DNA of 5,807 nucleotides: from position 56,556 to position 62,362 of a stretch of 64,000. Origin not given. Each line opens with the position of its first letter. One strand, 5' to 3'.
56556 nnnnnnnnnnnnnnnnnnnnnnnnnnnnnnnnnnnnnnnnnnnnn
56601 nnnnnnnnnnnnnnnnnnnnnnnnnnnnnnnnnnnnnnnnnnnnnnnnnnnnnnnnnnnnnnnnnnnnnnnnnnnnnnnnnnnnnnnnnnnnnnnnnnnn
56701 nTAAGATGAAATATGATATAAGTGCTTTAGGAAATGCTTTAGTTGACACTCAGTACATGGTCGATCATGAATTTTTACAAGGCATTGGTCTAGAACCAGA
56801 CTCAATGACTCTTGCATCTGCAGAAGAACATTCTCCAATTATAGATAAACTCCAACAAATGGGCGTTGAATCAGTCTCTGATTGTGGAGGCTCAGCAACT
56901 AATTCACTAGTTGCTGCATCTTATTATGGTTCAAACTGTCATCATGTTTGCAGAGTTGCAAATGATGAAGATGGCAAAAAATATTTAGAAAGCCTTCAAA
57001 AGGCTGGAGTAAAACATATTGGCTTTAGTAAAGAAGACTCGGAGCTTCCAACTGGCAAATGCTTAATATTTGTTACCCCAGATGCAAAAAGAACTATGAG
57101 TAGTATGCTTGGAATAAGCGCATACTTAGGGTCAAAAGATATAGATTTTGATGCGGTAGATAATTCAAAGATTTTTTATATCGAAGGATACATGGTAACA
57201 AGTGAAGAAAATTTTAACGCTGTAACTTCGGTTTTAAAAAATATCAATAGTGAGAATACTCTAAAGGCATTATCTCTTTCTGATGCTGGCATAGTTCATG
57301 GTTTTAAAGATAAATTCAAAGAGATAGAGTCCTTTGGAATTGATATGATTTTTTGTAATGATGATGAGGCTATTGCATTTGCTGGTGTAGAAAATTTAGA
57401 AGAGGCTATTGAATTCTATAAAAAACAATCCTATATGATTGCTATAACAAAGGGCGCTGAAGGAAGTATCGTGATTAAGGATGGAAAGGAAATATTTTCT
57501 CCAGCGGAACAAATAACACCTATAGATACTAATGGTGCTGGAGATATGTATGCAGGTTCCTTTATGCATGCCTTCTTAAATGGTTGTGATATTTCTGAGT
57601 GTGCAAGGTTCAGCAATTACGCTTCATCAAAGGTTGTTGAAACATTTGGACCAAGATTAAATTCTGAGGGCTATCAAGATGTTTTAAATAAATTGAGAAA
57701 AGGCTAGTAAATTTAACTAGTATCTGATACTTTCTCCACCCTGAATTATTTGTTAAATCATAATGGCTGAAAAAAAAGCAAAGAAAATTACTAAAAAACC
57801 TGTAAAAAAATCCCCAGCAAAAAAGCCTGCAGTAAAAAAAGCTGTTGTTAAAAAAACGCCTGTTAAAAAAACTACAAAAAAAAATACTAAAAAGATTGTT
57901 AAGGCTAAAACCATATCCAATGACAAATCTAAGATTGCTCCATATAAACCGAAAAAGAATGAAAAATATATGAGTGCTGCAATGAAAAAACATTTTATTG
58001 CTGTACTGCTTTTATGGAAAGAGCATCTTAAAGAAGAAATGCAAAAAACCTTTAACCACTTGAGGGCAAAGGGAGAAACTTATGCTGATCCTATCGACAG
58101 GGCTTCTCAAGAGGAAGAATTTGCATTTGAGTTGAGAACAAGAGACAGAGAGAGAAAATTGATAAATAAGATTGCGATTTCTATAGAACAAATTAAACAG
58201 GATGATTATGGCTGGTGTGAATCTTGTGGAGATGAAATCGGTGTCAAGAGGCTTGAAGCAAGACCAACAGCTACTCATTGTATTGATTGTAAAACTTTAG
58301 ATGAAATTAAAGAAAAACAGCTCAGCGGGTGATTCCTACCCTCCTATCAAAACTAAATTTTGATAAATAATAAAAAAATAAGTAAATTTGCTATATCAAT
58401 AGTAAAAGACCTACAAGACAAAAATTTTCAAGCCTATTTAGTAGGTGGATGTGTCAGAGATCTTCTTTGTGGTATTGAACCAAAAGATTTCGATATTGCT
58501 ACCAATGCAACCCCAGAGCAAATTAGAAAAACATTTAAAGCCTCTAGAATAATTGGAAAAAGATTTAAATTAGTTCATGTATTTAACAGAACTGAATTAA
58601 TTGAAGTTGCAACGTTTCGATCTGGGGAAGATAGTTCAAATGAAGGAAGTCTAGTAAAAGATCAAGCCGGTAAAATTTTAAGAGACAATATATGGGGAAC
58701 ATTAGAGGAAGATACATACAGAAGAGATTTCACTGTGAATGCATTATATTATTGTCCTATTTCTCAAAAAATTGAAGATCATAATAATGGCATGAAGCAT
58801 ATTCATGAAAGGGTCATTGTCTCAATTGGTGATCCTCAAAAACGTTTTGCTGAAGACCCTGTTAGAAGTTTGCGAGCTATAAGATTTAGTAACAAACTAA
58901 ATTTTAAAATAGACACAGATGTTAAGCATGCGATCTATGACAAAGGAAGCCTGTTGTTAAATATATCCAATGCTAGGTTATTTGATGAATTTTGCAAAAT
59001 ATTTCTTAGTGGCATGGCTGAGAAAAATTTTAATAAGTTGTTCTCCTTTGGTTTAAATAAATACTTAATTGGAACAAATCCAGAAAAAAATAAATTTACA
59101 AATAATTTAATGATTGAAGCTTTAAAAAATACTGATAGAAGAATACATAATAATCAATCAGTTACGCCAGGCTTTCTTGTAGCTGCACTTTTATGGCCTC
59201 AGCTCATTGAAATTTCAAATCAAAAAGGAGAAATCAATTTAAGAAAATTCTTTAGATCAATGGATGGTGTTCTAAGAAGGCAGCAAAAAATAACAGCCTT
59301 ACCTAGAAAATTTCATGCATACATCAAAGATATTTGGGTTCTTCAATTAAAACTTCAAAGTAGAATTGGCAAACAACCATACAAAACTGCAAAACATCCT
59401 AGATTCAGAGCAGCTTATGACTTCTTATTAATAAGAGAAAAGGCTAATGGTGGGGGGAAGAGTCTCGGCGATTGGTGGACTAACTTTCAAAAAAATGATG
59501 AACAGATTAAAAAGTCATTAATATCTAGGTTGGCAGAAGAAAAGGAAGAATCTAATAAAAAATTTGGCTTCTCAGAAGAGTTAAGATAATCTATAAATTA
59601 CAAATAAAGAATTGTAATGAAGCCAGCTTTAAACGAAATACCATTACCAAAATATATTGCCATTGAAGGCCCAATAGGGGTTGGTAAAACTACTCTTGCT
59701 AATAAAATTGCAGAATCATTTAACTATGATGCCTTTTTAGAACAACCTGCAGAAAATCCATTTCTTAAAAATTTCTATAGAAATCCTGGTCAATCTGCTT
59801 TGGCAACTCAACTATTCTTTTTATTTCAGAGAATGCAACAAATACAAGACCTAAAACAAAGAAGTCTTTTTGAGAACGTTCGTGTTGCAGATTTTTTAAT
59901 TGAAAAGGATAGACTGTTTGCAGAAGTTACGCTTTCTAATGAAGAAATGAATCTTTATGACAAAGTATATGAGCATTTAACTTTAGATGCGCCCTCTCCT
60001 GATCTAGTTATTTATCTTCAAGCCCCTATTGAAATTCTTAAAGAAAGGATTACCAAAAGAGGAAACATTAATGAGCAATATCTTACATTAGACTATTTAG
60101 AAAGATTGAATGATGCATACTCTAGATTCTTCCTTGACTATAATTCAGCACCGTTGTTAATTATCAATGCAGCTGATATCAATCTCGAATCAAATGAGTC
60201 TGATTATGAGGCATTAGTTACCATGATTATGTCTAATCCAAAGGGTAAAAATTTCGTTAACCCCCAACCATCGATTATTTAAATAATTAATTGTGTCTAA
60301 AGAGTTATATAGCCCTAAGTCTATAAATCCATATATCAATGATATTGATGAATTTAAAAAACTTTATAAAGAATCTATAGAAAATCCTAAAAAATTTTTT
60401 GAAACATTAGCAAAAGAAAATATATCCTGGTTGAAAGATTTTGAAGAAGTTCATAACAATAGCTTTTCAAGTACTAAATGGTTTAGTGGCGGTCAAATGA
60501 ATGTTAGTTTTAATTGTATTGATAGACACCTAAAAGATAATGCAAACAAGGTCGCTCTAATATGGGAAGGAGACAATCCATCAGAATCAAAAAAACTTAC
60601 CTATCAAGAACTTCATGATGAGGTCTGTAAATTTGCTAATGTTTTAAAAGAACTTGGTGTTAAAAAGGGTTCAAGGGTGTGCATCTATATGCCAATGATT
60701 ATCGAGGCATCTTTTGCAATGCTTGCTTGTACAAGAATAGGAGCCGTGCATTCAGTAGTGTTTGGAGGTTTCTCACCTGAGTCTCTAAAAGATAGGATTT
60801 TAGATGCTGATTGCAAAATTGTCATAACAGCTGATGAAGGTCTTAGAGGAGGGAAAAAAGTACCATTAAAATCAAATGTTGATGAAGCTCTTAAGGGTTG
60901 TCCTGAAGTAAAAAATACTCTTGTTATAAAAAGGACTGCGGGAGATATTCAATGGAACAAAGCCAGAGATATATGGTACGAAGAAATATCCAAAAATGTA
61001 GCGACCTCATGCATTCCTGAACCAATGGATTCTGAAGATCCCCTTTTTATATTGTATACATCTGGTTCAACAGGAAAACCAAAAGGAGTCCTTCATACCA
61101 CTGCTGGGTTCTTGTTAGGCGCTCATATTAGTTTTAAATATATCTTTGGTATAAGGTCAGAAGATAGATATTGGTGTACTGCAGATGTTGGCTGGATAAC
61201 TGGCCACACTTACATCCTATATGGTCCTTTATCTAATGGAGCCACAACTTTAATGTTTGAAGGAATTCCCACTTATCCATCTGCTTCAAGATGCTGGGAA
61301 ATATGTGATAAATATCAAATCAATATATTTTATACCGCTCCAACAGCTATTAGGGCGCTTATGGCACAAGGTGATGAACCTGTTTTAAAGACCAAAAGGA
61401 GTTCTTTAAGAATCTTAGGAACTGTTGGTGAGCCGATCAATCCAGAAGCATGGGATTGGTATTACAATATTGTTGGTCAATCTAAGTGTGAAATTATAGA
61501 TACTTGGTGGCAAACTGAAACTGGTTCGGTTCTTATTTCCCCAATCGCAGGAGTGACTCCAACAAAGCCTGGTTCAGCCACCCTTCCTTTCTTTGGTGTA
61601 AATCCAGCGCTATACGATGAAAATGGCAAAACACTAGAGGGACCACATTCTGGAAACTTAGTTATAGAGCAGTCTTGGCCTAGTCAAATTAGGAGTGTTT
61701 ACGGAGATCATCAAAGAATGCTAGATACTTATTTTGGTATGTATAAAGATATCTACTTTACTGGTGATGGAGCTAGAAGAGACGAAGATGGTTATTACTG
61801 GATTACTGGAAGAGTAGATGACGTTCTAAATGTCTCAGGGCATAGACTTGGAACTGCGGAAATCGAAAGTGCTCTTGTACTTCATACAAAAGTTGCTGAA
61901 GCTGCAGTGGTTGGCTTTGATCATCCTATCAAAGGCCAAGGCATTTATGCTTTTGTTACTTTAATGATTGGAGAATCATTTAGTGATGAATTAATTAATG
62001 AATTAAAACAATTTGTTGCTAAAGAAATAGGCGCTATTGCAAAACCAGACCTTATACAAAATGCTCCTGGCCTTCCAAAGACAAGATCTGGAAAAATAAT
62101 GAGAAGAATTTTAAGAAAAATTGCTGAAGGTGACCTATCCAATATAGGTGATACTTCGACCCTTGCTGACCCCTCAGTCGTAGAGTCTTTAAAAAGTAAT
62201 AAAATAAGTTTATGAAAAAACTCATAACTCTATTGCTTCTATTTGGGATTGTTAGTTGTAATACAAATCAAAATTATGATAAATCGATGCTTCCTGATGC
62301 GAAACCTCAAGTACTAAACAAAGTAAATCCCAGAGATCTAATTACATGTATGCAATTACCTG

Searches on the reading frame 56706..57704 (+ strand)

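Call 23: search_protein_families(library=pfam, proteins=[window:56706-57704:+], max_evalue=0.00001)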
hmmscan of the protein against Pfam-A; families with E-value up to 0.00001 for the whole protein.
window:56706-57704:+ (333 aa): 1 family
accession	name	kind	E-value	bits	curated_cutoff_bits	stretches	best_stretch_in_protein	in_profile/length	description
PF00294.29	PfkB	-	6.1e-43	147.7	25.8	1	59-318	34-297/302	pfkB family carbohydrate kinase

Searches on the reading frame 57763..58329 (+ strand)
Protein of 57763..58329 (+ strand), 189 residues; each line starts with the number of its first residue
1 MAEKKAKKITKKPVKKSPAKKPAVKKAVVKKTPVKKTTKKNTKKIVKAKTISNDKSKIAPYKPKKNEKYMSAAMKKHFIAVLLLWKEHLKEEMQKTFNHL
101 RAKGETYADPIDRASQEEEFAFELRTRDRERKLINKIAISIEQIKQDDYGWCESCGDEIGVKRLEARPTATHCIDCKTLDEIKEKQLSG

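Call 23: search_protein_families(library=pfam, proteins=[window:57763-58329:+], max_evalue=0.00001)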
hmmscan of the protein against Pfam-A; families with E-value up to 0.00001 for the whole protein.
window:57763-58329:+ (189 aa): 2 families
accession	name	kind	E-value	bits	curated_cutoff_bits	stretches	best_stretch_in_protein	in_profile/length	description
PF21157.2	DksA_N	-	5.8e-26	91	27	1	75-144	2-71/71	DnaK suppressor protein DksA, N-terminal domain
PF01258.23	zf-dskA_traR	-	2e-13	50.5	24.9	1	148-178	2-32/36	Prokaryotic dksA/traR C4-type zinc finger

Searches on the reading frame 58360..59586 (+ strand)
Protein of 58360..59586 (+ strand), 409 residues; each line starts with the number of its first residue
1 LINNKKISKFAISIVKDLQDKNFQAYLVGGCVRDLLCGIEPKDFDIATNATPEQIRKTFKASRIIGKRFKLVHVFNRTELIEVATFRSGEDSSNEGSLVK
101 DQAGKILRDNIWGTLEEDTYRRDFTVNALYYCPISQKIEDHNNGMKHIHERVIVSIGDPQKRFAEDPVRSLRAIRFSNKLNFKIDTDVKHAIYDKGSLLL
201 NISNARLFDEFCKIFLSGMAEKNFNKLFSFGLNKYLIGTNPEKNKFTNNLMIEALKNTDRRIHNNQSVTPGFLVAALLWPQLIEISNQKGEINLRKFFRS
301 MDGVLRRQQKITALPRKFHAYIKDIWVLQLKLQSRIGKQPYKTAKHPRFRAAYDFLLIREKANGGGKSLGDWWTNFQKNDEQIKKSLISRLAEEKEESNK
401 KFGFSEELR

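Call 23: search_protein_families(library=pfam, proteins=[window:58360-59586:+], max_evalue=0.00001)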
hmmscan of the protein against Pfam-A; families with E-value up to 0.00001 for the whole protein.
window:58360-59586:+ (409 aa): 3 families
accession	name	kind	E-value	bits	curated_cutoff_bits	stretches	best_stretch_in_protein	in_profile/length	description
PF01743.26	PolyA_pol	-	4.2e-35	121.3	23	1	25-153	1-125/126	Poly A polymerase head domain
PF12626.12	PolyA_pol_arg_C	-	2.8e-31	108.5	22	1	295-400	7-112/119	Polymerase A arginine-rich C-terminus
PF12627.12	PolyA_pol_RNAbd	-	3.8e-13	49.4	22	1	181-237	1-57/64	Probable RNA and SrmB- binding site of polymerase A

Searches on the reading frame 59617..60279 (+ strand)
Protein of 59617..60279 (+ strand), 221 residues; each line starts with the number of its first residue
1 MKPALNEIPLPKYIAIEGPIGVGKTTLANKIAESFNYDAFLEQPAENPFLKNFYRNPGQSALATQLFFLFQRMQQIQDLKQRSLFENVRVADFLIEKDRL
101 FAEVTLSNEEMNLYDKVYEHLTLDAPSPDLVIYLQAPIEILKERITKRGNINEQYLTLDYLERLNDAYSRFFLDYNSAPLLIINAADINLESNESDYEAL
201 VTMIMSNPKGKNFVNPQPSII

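Call 24: search_protein_families(library=pfam, proteins=[window:59617-60279:+], max_evalue=0.00001)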
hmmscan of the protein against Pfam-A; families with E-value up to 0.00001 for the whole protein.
window:59617-60279:+ (221 aa): 3 families
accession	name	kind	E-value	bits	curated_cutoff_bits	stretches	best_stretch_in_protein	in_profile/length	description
PF01712.25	dNK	-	4.9e-40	137.9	27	1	14-204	1-198/203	Deoxynucleoside kinase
PF02223.23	Thymidylate_kin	-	3.1e-08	34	27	1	16-173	1-164/185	Thymidylate kinase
PF13238.12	AAA_18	-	3.5e-08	34.4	29.4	1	14-151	1-114/128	AAA domain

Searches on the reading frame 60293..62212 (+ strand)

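Call 24: search_protein_families(library=pfam, proteins=[window:60293-62212:+], max_evalue=0.00001)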
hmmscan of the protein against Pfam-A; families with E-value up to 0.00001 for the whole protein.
window:60293-62212:+ (640 aa): 3 families
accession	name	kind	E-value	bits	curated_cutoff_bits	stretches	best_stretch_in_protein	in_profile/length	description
PF00501.34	AMP-binding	-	1.7e-83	281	29.9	1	77-460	2-376/384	AMP-binding enzyme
PF13193.12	AMP-binding_C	-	1.2e-22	81.1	24.5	1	523-601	1-76/76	AMP-binding enzyme C-terminal domain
PF16177.11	ACAS_N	-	2.6e-15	56.4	27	1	22-75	2-55/55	Acetyl-coenzyme A synthetase N-terminus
